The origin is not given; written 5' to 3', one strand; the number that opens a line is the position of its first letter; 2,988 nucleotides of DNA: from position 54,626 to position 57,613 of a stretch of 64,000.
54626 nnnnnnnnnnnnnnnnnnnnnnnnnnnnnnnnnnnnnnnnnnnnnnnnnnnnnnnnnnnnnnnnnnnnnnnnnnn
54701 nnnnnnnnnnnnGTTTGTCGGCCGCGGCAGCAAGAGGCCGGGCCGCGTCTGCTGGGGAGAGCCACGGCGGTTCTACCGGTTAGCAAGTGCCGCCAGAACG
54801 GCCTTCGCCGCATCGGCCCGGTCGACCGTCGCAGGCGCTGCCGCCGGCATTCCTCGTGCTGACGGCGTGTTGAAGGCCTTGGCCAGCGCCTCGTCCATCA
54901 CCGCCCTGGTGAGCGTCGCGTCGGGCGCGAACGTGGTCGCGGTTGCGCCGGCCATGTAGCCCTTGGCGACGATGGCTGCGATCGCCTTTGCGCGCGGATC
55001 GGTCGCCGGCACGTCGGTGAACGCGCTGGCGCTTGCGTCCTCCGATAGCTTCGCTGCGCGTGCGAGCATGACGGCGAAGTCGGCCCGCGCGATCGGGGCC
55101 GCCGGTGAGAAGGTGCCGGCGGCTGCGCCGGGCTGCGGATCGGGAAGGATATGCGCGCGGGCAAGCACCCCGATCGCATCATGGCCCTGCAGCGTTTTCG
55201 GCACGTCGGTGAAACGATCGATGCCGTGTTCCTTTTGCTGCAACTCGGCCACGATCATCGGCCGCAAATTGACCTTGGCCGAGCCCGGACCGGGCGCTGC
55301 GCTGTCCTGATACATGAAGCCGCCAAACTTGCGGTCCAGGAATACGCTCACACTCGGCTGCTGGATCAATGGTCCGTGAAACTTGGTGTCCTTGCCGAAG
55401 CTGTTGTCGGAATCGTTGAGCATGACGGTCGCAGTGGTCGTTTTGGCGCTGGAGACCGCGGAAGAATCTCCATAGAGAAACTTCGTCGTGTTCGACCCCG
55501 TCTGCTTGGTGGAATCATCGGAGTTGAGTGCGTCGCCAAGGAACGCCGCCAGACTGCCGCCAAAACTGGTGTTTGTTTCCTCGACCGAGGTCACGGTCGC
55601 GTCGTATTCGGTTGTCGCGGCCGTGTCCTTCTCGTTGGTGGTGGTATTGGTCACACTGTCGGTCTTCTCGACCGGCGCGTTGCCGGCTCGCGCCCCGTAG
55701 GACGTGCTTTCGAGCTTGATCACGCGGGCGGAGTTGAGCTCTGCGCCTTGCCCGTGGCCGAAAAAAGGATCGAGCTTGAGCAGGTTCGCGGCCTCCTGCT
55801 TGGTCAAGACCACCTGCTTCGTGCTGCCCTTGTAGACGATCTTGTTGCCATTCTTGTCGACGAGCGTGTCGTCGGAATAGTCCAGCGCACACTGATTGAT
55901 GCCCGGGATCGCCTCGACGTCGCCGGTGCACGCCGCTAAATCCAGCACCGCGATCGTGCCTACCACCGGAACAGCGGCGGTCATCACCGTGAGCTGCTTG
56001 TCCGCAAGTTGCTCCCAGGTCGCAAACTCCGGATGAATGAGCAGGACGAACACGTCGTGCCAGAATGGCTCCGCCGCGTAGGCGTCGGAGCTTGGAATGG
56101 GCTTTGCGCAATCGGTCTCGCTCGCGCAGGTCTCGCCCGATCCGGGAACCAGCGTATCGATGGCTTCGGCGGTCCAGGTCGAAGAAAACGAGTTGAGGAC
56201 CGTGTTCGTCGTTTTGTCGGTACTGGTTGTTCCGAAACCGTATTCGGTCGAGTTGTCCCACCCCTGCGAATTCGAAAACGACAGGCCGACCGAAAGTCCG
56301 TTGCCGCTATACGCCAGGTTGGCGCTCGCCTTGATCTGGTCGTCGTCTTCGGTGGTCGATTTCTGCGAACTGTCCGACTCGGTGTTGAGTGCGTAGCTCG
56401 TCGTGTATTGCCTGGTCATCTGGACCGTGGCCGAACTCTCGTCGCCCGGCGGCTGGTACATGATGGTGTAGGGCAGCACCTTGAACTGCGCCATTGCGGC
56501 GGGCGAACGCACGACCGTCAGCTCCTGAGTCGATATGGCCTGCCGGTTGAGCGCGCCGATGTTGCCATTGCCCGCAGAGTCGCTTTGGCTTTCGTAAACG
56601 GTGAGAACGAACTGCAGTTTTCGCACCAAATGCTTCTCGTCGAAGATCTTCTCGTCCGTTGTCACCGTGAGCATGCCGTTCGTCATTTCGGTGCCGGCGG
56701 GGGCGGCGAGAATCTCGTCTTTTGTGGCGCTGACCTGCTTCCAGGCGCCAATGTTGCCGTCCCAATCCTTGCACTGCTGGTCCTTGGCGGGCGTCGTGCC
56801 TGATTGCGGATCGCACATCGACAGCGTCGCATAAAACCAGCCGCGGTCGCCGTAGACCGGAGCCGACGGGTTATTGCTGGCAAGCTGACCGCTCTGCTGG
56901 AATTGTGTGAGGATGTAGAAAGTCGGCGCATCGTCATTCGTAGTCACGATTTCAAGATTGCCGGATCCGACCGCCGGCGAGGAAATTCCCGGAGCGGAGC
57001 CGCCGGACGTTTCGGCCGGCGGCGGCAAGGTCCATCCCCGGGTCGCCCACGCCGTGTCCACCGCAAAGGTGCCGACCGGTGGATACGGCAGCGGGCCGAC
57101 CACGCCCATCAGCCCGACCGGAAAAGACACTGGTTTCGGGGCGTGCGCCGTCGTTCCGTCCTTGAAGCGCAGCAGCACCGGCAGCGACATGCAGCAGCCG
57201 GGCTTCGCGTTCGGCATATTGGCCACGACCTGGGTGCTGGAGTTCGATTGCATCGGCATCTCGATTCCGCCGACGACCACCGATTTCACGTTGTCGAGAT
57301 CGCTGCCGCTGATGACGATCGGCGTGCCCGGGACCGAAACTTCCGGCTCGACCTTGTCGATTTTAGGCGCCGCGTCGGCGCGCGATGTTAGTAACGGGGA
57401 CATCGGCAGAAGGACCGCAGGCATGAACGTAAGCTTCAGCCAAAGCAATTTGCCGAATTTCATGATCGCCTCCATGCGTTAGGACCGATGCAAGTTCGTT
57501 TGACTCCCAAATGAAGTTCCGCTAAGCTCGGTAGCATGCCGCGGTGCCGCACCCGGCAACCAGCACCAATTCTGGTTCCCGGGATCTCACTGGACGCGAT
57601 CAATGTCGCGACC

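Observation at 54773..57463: Intact 896-aa secreted IPT/TIG + double-SLH protein with a novel Ser/Thr-rich core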

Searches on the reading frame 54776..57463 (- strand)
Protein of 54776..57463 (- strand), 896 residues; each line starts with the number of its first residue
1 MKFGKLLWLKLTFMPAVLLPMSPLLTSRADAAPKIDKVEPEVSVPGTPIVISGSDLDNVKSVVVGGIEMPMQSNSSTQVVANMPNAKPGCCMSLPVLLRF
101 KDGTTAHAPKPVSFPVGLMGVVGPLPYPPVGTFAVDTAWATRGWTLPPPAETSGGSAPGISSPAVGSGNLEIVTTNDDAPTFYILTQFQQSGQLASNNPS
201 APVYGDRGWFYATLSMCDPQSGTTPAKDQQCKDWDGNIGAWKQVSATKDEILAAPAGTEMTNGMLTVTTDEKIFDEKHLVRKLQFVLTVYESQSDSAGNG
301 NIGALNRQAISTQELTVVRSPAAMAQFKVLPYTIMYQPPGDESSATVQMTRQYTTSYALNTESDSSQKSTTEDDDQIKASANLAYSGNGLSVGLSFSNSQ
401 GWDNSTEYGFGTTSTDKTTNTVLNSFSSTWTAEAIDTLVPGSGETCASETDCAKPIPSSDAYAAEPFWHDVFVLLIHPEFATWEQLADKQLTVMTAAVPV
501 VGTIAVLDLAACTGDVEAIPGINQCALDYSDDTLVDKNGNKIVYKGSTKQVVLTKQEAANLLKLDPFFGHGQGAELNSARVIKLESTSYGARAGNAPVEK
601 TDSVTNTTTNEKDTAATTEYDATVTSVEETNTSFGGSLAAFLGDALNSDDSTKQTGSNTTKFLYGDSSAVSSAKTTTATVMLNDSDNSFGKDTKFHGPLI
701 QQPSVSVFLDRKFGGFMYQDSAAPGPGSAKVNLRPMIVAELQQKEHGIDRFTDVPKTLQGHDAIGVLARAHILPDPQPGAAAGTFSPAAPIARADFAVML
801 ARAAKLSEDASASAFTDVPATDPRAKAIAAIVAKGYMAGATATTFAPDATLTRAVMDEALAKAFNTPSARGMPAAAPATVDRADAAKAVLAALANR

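Call 3: search_protein_families(library=pfam, proteins=[window:54776-57463:-], max_evalue=1)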
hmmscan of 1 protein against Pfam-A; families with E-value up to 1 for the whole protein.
window:54776-57463:- (896 aa): 2 families
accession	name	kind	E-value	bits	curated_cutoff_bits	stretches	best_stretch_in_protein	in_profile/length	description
PF00395.25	SLH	-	3.5e-11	43.3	20.8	1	815-854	2-41/44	S-layer homology domain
PF01833.30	TIG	-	7.6e-06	26.3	20.9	1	33-97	1-69/84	IPT/TIG domain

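Call 4: search_protein_families(library=ncbifam, proteins=[window:54776-57463:-], max_evalue=1)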
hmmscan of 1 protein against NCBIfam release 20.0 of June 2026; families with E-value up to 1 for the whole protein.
window:54776-57463:- (896 aa): 2 families
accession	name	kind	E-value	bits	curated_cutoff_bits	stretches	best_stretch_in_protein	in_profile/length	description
NF033190.2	inl_like_NEAT_1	exception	2.5e-08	32.7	1275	1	744-865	575-692/754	NEAT domain-containing leucine-rich repeat protein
NF058597.1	CoaZ_rpt_PGGG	domain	0.041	14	30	1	32-87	2-60/88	choice-of-anchor Z repeating domain-containing protein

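Call 5: search_solved_structures(query=window:54776-57463:-, max_evalue=1, show_alignments=2)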
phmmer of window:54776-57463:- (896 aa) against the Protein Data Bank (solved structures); distinct sequences matched with E-value up to 1: 32.
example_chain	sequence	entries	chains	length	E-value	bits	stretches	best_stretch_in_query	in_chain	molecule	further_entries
6bt4_A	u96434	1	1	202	0.0018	19.8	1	749-875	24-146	S-layer protein sap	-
3pyw_A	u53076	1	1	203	0.0035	18.8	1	751-875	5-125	S-layer protein sap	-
4tl9_A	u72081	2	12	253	0.13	13.7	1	772-843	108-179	Circadian clock protein kinase KaiC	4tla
4tl6_A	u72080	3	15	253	0.13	13.7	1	772-843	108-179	Circadian clock protein kinase KaiC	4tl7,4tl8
26qx_A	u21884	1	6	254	0.13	13.7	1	772-843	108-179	Circadian clock oscillator protein KaiC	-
5yz8_A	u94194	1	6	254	0.13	13.6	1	772-843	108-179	Circadian Clock Protein Kinase KaiC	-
26rc_A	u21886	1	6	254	0.13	13.6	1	772-843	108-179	Circadian clock oscillator protein KaiC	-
4tlc_A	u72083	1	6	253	0.18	13.2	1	772-843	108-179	Circadian clock protein kinase KaiC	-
4tld_A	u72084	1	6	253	0.22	12.9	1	772-843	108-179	Circadian clock protein kinase KaiC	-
4tle_A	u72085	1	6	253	0.24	12.8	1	772-843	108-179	Circadian clock protein kinase KaiC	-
4tlb_A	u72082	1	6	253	0.25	12.7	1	772-843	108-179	Circadian clock protein kinase KaiC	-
7x1y_A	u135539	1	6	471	0.36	12.2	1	772-843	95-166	Circadian clock oscillator protein KaiC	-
7x1z_A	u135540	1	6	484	0.37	12.2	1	772-843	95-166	Circadian clock oscillator protein KaiC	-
4ijm_A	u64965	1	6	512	0.4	12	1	772-843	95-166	Circadian clock protein kinase KaiC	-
8wve_A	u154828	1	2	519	0.41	12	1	772-843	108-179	Circadian clock oscillator protein KaiC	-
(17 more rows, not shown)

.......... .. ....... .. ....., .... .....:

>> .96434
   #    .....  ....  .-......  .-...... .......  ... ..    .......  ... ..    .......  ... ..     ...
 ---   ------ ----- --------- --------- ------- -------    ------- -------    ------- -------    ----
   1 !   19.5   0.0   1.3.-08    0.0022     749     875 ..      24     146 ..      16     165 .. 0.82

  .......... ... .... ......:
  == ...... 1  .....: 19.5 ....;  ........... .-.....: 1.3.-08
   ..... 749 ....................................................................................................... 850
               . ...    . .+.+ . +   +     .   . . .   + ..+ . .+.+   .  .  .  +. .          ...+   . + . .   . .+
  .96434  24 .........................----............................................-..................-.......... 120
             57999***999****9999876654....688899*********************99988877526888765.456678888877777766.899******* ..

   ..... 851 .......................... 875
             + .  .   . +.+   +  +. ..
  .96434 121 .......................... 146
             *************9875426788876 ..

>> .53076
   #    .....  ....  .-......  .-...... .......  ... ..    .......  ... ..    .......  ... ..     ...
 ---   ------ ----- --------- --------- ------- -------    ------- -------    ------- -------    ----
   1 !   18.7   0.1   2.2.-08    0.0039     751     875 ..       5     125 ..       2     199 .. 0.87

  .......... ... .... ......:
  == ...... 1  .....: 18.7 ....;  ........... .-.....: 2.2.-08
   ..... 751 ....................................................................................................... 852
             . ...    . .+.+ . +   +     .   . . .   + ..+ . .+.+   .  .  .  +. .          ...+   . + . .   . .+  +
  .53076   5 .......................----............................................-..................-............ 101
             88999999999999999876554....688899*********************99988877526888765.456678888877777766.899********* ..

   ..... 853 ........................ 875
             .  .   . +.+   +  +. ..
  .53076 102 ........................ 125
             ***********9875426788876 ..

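Call 6: find_homologous_proteins(query=window:54776-57463:-, max_evalue=0.001)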
Query window:54776-57463:- (896 aa): 10 proteins with E <= 0.001 among 8000 candidates.
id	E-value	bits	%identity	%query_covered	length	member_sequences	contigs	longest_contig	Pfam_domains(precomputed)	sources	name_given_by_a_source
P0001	0.0e+0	1993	100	100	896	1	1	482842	PF01833.31,PF00395.26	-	-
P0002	0.0e+0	1356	67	98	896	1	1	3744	PF00395.26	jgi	jgi:S-layer homology domain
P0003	0.0e+0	1102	58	98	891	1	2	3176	PF00395.26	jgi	jgi:hypothetical protein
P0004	0.0e+0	1088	57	98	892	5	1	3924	-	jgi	jgi:hypothetical protein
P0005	1.4e-269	915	70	64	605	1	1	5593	-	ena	-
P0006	6.9e-168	579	56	56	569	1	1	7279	PF00395.26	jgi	jgi:hypothetical protein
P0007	4.7e-160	553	39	94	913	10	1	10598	PF00395.26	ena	-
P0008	3.4e-77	279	32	77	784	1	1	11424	PF01833.31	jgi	jgi:hypothetical protein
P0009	1.4e-4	38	33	17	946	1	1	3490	PF09479.17,PF00240.30,PF20585.5,PF18998.7,PF00395.26,PF11976.15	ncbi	-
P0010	1.9e-4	38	33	17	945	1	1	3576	PF09479.17,PF00240.30,PF20585.5,PF18998.7,PF00395.26,PF11976.15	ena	-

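Call 15: find_encoding_contigs(protein=P0001, flank=10000, max_places=3)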
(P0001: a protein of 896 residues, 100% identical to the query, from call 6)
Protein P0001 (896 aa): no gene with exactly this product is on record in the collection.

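Call 16: find_encoding_contigs(protein=P0007, flank=10000, max_places=4)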
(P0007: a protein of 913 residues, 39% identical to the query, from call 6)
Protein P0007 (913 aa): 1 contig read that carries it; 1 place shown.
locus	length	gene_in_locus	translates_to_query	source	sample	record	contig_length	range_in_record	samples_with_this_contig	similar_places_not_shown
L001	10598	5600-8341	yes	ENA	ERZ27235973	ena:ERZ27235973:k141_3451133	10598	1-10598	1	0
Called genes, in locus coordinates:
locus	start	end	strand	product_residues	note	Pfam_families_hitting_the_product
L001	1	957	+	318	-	?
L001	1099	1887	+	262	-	-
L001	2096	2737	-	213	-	-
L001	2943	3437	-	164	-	-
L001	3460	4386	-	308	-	PF25023:TEN_YD-shell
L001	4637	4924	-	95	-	PF13560:HTH_31, PF01381:HTH_3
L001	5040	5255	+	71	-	-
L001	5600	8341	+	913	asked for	PF00395:SLH (faint)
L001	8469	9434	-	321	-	-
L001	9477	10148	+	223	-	PF07638:Sigma70_ECF, PF08281:Sigma70_r4_2 (weak)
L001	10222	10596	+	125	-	?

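Call 17: find_encoding_contigs(protein=P0008, flank=10000, max_places=4)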
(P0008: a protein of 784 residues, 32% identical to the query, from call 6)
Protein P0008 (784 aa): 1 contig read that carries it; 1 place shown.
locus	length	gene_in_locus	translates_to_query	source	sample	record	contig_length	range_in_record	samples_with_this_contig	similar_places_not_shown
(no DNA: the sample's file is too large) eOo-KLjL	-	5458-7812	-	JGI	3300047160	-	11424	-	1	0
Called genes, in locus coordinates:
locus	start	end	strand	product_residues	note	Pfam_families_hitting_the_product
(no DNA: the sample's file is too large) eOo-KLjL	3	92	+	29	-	?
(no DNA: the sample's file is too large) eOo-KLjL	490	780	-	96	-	-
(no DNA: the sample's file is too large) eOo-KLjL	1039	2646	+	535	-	PF22494:choice_anch_I (faint), PF25174:Beta-prop_THOC3 (faint)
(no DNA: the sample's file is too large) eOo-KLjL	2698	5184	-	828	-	PF01381:HTH_3, PF12844:HTH_19, PF13560:HTH_31, PF00931:NB-ARC, PF13401:AAA_22, PF25872:HTH_77, PF13424:TPR_12, PF13374:TPR_10, +9 more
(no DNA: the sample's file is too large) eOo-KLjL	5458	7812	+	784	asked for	PF01833:TIG (weak)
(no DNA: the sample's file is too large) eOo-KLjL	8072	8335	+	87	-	-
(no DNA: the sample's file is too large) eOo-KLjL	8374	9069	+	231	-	PF02826:2-Hacid_dh_C, PF03446:NAD_binding_2, PF03807:F420_oxidored, PF07991:KARI_N (weak), PF10727:Rossmann-like (weak)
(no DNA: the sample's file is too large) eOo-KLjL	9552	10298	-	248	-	PF00106:adh_short, PF08659:KR, PF23441:SDR (weak), PF13561:adh_short_C2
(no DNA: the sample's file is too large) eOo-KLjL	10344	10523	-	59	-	-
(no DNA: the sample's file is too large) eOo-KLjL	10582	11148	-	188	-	-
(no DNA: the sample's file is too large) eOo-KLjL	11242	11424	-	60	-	?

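Call 25: predict_structure(alignment_id=A1)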
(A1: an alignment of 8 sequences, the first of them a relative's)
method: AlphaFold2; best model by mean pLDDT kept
length: 896 residues; sequences in the alignment: 8
mean_pLDDT: 45.8   pTM: 0.32
mean pLDDT of the five models: 45.8, 44.1, 43.2, 41.6, 38.2
residues with pLDDT >= 90: 5; 70-90: 204; 50-70: 144; < 50: 543
segments of 3 or more residues with pLDDT < 50: 1-31, 87-91, 117-174, 191-204, 256-258, 296-306, 318-507, 515-522, 529-551, 559-736, 838-843, 868-876
pLDDT, mean of each block of 10 residues (from residue 1): 28 28 30 78 74 88 83 86 62 77 84 58 39 30 33 29 31 54 64 40 55 78 66 77 77 57 70 71 72 46 48 55 21 26 21 23 24 23 24 22 22 23 22 24 29 27 29 34 23 28 47 46 48 34 37 49 43 25 20 21 23 22 22 20 20 20 20 20 24 26 23 22 24 49 80 84 84 74 81 79 68 57 52 52 60 75 58 51 84 72
secondary structure, 60 per line:
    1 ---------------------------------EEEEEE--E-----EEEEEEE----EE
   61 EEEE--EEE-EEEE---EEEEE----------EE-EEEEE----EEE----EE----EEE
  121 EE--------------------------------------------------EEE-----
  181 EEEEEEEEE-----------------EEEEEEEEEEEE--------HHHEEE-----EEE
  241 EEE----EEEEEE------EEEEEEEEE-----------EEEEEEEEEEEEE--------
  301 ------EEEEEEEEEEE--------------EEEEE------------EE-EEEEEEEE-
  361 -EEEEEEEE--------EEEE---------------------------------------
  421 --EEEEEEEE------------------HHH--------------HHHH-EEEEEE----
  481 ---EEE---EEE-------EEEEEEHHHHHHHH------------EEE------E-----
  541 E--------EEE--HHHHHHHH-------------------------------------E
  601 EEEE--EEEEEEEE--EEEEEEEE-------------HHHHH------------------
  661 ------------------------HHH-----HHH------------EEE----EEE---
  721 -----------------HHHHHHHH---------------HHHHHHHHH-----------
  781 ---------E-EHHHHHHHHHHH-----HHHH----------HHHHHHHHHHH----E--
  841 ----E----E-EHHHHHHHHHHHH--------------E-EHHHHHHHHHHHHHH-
elements in order (helices of 4 or more, strands of 3 or more residues): E34-39 E48-54 E59-64 E67-69 E71-74 E78-82 E96-100 E105-107 E118-122 E173-175 E181-189 E207-218 E230-232 E238-243 E248-253 E260-268 E280-292 E307-317 E332-336 E352-359 E362-369 E378-381 E423-430 H466-469 E471-476 E484-486 E490-492 E500-505 H506-513 E526-528 E550-552 H555-562 E600-604 E607-614 E617-624 H638-642 E708-710 E715-717 H738-745 H761-769 H793-803 H809-812 H823-833 H853-864 H882-895

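Call 38: search_protein_families(library=padloc, proteins=[window:54776-57463:-], max_evalue=1)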
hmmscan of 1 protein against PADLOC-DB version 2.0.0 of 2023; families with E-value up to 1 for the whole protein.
window:54776-57463:- (896 aa): 0 families

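Call 39: search_protein_families(library=phrogs, proteins=[window:54776-57463:-], max_evalue=1)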
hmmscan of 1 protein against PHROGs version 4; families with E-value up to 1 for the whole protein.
window:54776-57463:- (896 aa): 1 family
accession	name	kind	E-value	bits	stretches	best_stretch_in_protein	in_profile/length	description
phrog_20208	-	unknown function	4.7e-13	49.3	1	743-865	503-622/697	-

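Call 71: find_encoding_contigs(protein=P0006, flank=8000, max_places=2)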
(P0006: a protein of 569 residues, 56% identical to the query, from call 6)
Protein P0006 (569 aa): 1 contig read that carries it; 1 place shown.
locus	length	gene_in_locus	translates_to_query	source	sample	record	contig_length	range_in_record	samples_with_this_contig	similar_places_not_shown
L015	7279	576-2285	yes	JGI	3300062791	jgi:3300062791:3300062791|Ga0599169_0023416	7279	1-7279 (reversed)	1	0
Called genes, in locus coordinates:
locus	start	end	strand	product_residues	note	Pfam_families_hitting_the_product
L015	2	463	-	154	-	?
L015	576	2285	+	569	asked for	PF00395:SLH (faint)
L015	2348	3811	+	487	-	PF00144:Beta-lactamase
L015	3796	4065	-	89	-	-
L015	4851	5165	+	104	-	-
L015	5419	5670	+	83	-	-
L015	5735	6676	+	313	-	-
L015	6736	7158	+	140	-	PF04862:DUF642 (weak)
